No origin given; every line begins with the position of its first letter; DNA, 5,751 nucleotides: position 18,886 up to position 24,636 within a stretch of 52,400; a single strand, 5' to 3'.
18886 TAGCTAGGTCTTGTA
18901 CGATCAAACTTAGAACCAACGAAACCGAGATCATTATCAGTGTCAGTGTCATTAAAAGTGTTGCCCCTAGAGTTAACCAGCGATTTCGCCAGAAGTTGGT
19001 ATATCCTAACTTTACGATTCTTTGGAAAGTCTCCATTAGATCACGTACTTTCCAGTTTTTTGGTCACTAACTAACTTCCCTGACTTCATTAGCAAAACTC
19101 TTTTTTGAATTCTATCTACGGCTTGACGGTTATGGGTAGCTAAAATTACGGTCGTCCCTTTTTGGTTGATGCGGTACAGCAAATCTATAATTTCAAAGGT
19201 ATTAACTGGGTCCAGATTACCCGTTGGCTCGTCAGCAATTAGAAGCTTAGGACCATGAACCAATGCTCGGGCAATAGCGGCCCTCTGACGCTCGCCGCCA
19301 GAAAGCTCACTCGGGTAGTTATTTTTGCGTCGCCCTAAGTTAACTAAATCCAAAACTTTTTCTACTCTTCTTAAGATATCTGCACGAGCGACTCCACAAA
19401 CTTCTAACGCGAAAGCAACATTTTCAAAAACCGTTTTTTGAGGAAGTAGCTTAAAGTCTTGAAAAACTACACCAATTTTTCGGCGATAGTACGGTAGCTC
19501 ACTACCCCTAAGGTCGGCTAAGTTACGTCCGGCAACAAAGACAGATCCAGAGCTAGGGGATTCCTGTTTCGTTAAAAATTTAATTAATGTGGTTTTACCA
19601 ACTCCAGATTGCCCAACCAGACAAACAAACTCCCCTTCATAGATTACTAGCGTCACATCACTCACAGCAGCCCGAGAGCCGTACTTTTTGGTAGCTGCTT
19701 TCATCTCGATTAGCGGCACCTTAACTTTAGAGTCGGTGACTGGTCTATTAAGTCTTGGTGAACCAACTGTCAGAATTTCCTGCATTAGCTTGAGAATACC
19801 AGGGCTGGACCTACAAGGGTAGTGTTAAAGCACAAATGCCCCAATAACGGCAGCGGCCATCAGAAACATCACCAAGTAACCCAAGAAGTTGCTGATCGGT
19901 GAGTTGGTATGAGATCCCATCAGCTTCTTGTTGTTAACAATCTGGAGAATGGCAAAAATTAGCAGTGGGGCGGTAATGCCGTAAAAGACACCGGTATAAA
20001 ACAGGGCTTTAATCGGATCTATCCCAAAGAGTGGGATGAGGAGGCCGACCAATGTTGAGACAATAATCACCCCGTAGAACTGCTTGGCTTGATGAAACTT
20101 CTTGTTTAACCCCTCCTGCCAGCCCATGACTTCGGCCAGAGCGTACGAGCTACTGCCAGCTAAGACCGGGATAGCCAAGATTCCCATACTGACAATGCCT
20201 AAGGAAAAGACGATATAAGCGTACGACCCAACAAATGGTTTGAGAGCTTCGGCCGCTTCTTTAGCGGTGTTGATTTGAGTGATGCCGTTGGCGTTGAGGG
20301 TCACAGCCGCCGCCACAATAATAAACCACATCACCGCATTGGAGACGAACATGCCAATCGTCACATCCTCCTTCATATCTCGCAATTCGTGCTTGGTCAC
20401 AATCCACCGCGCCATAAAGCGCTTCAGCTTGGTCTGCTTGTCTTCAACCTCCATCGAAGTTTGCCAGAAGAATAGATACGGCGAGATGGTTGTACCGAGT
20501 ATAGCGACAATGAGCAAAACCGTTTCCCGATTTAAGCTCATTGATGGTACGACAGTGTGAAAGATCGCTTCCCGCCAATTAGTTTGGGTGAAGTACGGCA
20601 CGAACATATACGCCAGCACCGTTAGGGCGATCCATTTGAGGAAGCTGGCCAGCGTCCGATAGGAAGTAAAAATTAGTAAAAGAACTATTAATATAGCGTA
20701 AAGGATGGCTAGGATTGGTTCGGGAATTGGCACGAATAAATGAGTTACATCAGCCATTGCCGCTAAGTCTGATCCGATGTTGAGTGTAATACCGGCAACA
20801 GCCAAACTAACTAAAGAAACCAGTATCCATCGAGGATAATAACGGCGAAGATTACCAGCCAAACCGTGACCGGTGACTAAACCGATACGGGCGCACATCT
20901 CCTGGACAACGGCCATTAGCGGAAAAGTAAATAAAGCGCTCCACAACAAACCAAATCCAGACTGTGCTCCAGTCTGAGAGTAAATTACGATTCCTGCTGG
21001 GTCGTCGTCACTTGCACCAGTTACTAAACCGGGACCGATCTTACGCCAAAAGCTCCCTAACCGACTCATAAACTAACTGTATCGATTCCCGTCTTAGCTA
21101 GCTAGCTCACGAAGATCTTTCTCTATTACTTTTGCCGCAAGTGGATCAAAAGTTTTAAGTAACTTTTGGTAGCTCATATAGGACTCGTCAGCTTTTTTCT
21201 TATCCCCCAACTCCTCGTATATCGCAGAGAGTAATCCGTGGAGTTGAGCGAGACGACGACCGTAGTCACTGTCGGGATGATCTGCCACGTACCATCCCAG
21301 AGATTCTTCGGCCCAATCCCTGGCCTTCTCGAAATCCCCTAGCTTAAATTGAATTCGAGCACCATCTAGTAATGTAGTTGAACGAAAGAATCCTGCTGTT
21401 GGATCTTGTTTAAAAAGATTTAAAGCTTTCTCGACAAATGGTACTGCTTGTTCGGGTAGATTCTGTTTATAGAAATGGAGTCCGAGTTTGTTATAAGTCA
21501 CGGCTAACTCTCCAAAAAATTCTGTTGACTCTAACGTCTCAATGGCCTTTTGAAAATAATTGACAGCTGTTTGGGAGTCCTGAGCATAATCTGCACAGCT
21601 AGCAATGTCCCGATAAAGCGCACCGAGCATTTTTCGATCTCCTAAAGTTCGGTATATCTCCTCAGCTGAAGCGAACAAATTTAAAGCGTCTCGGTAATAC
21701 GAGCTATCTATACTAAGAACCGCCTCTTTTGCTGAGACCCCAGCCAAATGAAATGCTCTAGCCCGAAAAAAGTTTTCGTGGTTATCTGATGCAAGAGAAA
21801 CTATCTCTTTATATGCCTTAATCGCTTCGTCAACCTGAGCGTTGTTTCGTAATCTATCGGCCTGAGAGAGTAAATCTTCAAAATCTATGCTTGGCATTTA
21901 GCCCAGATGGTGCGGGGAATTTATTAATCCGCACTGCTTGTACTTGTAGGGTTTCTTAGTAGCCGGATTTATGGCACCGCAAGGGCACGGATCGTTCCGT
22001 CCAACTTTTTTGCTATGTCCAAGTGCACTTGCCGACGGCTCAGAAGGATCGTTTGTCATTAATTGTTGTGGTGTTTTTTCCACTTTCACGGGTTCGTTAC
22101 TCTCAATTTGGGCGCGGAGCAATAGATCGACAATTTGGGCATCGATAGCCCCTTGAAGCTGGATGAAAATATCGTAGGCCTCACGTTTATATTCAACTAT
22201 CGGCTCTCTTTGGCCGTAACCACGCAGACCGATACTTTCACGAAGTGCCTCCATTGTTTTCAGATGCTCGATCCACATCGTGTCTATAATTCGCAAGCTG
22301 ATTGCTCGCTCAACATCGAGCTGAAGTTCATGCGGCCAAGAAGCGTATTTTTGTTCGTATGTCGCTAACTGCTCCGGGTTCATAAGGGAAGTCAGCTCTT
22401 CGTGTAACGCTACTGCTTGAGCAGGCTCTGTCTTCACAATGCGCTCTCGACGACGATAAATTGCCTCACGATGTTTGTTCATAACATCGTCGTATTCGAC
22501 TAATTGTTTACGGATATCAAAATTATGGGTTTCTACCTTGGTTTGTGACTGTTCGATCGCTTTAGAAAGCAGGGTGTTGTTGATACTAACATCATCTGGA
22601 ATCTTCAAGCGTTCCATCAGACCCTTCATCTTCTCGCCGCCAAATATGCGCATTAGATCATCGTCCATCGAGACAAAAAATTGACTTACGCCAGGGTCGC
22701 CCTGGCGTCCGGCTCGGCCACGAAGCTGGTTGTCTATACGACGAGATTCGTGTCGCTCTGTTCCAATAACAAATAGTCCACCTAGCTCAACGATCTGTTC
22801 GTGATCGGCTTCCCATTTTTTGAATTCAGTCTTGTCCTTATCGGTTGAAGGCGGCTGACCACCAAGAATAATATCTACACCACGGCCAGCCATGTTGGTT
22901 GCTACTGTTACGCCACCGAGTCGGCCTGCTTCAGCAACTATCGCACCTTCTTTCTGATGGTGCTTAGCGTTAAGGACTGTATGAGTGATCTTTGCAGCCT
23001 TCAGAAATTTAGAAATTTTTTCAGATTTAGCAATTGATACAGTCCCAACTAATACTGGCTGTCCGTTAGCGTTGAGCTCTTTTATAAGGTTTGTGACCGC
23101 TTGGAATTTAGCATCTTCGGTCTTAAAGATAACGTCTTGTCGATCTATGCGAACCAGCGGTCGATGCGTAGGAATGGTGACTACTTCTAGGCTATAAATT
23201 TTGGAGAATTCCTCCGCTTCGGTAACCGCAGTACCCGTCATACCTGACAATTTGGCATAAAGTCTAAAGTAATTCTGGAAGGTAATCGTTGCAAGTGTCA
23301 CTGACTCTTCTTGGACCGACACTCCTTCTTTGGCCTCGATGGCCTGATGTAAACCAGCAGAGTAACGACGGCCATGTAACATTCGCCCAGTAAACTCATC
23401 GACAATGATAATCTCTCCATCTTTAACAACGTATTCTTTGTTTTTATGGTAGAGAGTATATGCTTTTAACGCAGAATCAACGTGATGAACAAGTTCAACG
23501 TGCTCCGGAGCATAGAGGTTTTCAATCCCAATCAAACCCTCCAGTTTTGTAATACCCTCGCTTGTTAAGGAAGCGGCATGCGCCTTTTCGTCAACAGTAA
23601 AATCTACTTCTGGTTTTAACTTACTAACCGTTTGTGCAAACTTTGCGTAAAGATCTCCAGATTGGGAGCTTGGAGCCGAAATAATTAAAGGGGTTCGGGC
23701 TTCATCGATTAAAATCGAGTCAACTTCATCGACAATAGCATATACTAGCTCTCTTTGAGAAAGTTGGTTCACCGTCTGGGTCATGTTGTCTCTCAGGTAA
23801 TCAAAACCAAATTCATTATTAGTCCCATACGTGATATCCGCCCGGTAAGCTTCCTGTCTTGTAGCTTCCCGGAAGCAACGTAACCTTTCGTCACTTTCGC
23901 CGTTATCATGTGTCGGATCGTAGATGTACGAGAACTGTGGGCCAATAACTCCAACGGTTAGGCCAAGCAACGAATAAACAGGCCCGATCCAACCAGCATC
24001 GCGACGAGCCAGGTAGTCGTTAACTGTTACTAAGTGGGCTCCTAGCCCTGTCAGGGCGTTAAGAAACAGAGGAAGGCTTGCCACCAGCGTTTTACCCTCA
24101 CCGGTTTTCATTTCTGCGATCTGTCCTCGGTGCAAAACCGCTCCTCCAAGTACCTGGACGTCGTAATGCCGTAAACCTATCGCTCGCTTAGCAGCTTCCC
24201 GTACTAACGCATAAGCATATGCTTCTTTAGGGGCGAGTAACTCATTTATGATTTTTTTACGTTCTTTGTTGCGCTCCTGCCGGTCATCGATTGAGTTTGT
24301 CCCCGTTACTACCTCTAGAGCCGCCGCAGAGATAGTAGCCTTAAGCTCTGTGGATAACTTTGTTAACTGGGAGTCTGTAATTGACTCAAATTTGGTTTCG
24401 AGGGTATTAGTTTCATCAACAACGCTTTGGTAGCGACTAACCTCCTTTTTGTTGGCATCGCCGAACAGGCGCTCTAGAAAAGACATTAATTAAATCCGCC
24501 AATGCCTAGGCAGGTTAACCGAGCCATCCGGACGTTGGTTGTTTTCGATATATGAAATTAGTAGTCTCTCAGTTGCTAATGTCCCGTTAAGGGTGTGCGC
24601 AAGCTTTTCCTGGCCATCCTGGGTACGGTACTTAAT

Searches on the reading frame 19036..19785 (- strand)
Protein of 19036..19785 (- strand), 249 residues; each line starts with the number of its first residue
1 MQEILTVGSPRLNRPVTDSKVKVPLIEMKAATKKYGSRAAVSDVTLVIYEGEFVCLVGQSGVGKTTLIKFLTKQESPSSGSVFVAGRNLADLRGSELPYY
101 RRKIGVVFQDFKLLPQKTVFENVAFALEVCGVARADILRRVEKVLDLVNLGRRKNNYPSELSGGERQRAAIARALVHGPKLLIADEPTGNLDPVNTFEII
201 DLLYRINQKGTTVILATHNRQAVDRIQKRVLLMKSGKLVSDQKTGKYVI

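Call 64: search_protein_families(library=pfam, proteins=[window:19036-19785:-], max_evalue=0.00001)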
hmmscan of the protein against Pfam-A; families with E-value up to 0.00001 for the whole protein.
window:19036-19785:- (249 aa): 3 families
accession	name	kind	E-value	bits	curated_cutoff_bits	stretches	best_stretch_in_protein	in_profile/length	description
PF00005.33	ABC_tran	-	7.1e-36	124.3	25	1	42-188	2-136/137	ABC transporter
PF13304.12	AAA_21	-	3.9e-10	40.7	27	1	144-219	221-299/304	AAA domain, putative AbiEii toxin, Type IV TA system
PF13401.12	AAA_22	-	1.9e-06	28.7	27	1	52-219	6-124/130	AAA domain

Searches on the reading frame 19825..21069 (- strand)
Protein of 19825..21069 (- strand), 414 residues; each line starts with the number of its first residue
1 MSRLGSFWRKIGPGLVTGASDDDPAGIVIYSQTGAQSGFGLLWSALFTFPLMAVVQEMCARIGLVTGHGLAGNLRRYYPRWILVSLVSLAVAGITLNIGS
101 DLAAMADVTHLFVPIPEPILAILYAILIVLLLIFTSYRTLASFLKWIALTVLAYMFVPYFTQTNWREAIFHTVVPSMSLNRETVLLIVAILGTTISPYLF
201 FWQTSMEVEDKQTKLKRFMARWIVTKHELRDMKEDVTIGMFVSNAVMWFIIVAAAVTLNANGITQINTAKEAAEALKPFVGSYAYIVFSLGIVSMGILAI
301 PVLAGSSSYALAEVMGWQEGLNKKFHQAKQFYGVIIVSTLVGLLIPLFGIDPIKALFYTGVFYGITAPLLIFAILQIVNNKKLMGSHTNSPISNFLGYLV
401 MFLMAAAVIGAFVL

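Call 64: search_protein_families(library=pfam, proteins=[window:19825-21069:-], max_evalue=0.00001)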
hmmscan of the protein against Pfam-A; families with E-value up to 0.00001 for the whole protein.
window:19825-21069:- (414 aa): 1 family
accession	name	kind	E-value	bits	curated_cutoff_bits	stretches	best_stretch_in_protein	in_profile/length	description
PF01566.24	Nramp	-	1.8e-78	264.5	29.8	1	30-390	4-356/357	Natural resistance-associated macrophage protein-like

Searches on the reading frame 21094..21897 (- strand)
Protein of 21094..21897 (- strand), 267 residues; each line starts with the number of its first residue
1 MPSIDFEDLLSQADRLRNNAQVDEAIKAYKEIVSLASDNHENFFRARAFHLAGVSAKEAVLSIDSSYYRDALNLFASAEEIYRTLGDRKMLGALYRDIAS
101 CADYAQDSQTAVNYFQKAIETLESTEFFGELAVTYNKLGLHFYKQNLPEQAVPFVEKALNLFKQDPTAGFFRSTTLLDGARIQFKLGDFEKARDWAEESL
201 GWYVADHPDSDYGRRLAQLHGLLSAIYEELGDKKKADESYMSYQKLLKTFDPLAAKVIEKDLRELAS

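Call 64: search_protein_families(library=pfam, proteins=[window:21094-21897:-], max_evalue=0.00001)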
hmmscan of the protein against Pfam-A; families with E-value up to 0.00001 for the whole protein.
window:21094-21897:- (267 aa): 6 families
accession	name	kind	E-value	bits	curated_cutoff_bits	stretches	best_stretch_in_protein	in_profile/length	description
PF13424.12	TPR_12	-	1.3e-17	64.2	30.1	1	131-201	2-73/77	Tetratricopeptide repeat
PF07719.23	TPR_2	-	4.6e-12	45.5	27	0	134-164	3-33/34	Tetratricopeptide repeat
PF13181.12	TPR_8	-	9.1e-11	41.5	25.7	0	217-242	1-26/34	Tetratricopeptide repeat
PF00515.34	TPR_1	-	1.1e-09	38.1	27.8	0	132-161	1-30/34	Tetratricopeptide repeat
PF13428.12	TPR_14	-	1.1e-07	32.2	23.5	0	9-41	4-36/44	Tetratricopeptide repeat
PF14938.12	SNAP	-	7.4e-07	29.4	25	1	69-195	52-177/282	Soluble NSF attachment protein, SNAP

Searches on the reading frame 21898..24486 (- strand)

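Call 64: search_protein_families(library=pfam, proteins=[window:21898-24486:-], max_evalue=0.00001)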
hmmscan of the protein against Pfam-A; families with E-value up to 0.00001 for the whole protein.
window:21898-24486:- (862 aa): 4 families
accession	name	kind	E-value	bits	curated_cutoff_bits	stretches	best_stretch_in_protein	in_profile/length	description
PF07517.20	SecA_DEAD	-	5.5e-113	377.5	24.6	1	5-428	2-290/290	SecA DEAD-like domain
PF21090.3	P-loop_SecA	-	2.2e-82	276.1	27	1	443-632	1-205/205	SecA P-loop domain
PF07516.18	SecA_SW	-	2e-42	146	26.7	2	696-793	105-200/200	SecA Wing and Scaffold domain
PF01043.26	SecA_PP_bind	-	1.5e-41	141.8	23.5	1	277-384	3-110/110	SecA preprotein cross-linking domain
